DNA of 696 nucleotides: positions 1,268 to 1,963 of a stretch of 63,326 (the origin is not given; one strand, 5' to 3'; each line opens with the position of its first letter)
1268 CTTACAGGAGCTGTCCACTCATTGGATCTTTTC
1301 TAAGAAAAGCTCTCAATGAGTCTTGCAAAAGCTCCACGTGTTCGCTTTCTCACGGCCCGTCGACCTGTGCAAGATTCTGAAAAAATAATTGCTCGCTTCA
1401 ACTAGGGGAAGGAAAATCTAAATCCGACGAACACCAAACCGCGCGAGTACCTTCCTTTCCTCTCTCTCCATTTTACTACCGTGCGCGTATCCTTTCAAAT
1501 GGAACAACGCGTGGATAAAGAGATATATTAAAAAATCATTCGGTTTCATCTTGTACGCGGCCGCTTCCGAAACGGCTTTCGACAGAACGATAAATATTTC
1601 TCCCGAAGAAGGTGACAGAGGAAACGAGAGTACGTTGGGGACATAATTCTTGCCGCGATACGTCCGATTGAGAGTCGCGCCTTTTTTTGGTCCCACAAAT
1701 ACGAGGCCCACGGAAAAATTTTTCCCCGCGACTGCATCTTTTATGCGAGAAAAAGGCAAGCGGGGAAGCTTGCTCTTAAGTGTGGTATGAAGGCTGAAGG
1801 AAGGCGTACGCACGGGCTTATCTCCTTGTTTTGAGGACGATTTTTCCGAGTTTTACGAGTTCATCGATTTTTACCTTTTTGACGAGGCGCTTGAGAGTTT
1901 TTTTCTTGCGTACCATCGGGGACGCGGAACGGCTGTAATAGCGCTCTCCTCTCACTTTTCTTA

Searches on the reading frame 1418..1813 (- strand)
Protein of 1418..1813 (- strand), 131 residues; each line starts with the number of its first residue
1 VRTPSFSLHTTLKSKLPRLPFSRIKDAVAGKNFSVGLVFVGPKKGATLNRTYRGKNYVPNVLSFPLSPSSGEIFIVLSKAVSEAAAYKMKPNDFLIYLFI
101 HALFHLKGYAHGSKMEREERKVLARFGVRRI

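Call 42: search_protein_families(library=pfam, proteins=[window:1418-1813:-], max_evalue=0.01)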
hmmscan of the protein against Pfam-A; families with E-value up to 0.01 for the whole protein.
window:1418-1813:- (131 aa): 1 family
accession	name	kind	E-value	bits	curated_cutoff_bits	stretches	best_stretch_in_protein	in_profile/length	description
PF02130.23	YbeY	-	5.1e-19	68.9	25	1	30-119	25-117/129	Endoribonuclease YbeY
